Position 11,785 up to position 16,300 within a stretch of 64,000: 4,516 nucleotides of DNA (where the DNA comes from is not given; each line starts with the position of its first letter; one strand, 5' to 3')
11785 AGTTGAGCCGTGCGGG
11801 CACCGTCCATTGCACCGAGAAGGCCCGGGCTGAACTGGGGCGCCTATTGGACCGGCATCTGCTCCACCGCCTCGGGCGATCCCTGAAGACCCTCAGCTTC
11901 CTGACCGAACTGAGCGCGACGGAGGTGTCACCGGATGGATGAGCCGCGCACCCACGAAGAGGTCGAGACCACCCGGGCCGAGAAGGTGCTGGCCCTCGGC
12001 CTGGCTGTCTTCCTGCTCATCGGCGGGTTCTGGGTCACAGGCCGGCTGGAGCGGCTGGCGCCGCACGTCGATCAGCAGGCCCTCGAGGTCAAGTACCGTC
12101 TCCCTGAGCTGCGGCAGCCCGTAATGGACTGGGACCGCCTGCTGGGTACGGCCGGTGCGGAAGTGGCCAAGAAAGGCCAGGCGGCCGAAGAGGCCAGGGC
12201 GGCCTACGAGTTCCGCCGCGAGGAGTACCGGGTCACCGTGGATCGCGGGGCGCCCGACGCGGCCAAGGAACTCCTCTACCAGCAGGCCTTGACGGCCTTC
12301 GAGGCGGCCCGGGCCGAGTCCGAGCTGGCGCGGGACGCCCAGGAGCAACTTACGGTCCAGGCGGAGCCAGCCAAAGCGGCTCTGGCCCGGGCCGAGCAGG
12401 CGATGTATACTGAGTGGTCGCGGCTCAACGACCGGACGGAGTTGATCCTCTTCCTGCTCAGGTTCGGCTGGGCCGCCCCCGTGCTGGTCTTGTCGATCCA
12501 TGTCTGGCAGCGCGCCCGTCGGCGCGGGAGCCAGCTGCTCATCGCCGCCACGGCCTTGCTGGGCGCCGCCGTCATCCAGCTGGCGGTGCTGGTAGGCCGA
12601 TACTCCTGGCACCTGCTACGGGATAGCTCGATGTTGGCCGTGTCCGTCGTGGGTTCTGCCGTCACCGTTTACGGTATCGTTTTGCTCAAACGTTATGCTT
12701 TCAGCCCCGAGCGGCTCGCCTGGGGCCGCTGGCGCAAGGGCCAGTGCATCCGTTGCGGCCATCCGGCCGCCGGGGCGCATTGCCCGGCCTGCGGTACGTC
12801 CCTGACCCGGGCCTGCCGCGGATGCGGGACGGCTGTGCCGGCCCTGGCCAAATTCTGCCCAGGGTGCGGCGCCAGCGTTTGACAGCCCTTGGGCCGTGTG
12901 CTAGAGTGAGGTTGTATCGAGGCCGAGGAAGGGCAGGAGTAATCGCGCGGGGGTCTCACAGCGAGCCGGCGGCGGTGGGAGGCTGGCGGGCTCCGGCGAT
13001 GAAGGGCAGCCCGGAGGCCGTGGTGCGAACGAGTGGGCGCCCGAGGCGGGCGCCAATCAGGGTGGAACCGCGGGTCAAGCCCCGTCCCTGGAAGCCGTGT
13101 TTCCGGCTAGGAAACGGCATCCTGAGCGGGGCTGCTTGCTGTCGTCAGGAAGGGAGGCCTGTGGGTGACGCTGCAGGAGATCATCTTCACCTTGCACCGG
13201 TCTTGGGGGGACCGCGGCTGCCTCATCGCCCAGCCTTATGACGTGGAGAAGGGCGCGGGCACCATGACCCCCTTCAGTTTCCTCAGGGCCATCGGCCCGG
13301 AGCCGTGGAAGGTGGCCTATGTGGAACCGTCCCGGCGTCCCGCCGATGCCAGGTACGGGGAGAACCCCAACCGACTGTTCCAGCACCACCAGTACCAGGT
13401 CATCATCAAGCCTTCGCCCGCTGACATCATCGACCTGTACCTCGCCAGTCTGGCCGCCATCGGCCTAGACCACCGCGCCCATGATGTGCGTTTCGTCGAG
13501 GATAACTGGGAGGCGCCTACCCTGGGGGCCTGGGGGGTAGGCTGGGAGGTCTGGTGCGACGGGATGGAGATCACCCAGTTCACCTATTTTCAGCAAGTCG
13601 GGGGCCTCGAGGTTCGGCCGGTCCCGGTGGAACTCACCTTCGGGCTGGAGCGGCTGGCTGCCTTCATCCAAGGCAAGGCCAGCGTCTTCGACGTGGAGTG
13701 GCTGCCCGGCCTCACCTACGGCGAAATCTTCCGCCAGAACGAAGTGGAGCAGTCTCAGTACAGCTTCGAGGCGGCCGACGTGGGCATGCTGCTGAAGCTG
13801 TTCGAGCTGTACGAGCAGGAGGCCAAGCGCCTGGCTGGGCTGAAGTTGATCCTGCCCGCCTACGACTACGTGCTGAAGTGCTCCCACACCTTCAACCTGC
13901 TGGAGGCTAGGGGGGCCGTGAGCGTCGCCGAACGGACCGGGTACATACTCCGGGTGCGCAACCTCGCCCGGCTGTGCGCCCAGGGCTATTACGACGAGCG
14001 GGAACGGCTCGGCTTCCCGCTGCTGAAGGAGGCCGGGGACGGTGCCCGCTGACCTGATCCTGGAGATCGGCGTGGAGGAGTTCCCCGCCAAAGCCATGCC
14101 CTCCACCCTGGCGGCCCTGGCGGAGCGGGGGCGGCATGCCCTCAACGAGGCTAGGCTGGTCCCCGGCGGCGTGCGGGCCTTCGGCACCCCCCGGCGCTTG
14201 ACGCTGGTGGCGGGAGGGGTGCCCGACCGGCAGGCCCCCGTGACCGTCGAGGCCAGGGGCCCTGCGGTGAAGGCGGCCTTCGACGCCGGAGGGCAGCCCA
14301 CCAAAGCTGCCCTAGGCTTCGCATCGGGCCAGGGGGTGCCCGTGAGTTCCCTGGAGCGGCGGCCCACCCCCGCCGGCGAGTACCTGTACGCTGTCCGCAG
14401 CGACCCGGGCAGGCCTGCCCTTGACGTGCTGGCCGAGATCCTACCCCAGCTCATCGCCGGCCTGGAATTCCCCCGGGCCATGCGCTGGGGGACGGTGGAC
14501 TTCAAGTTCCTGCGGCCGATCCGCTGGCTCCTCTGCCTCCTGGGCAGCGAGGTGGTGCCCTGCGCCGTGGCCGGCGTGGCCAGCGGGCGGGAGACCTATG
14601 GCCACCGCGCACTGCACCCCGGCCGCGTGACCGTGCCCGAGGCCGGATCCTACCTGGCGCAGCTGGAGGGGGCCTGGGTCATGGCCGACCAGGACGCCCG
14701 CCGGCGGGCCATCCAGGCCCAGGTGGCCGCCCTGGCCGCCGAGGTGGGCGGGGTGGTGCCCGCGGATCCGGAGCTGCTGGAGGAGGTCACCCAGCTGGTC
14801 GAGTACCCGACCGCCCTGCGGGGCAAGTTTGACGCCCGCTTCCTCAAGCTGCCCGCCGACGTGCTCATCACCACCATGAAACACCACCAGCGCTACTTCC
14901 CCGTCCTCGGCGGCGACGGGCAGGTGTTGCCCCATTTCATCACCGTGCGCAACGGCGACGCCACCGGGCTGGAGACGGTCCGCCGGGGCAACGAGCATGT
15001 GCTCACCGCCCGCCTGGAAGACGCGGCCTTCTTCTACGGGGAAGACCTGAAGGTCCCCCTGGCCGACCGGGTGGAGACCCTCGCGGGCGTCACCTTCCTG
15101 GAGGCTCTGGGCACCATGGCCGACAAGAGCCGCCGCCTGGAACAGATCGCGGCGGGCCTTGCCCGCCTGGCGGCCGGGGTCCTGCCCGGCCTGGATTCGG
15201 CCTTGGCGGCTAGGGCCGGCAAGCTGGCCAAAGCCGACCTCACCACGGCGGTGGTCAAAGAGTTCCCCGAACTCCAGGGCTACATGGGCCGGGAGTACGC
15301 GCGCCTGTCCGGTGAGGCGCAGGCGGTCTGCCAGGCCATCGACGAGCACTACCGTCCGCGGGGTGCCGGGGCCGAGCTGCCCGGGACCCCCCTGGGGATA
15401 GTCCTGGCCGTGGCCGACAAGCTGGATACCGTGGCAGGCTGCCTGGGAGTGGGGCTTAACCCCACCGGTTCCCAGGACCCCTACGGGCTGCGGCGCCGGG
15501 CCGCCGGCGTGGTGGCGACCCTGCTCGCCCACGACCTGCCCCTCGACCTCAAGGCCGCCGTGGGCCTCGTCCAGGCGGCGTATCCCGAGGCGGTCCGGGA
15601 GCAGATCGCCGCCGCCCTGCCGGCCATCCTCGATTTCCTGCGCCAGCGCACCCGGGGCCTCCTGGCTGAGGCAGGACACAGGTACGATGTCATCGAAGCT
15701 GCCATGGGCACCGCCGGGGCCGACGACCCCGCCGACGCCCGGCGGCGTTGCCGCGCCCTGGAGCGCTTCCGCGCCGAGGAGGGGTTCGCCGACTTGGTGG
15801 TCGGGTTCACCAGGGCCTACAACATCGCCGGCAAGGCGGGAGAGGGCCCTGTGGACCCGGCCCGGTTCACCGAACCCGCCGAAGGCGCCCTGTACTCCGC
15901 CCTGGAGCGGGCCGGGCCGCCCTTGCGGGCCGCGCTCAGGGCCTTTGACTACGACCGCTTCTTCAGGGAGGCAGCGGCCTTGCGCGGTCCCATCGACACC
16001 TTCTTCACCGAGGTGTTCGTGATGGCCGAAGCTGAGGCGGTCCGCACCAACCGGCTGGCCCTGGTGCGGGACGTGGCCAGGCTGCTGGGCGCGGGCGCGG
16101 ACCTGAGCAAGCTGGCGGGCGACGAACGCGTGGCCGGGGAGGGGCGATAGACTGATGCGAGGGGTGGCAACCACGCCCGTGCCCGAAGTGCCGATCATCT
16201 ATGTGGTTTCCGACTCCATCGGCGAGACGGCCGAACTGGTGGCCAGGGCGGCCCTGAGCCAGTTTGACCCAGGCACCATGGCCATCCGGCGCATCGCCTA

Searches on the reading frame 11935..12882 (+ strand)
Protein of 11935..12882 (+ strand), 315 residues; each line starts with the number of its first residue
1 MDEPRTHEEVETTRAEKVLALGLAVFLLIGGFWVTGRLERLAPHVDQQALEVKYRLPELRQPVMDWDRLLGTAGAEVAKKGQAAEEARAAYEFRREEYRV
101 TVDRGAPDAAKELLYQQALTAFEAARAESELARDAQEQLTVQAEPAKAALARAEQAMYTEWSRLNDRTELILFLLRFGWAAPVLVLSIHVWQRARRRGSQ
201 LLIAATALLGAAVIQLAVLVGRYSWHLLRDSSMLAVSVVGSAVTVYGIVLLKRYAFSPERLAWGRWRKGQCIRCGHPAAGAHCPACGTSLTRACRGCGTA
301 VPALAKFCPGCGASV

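Call 79: search_protein_families(library=pfam, proteins=[window:11935-12882:+], max_evalue=0.00001)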
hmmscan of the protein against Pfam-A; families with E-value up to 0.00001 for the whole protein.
window:11935-12882:+ (315 aa): 1 family
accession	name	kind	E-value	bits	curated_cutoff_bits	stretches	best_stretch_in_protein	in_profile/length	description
PF12773.13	DZR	-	1.6e-07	31.8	27.3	1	271-312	1-45/45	Double zinc ribbon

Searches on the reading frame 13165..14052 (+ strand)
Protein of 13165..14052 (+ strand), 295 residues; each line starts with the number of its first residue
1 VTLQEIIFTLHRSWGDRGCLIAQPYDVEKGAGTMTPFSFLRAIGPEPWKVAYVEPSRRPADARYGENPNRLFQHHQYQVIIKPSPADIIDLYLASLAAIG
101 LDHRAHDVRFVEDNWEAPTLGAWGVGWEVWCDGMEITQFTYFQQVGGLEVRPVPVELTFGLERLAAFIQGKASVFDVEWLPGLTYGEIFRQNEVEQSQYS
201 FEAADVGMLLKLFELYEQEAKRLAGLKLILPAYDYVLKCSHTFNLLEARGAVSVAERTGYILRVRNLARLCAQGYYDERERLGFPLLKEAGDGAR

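Call 80: search_protein_families(library=pfam, proteins=[window:13165-14052:+], max_evalue=0.00001)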
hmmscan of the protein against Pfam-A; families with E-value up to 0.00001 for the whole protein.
window:13165-14052:+ (295 aa): 1 family
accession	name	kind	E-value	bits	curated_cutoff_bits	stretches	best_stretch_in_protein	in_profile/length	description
PF02091.20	tRNA-synt_2e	-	1.1e-139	464.8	27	1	3-280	1-278/278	Glycyl-tRNA synthetase alpha subunit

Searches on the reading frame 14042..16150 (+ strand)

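Call 79: search_protein_families(library=pfam, proteins=[window:14042-16150:+], max_evalue=0.00001)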
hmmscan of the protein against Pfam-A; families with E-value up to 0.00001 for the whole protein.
window:14042-16150:+ (702 aa): 2 families
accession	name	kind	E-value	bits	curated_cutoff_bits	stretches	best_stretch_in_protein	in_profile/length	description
PF02092.22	tRNA_synt_2f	-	7.4e-201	669.1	29.2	1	5-555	1-535/536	Glycyl-tRNA synthetase beta subunit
PF05746.21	DALR_1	-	2.9e-08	34.2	22.3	1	589-688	5-108/117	DALR anticodon binding domain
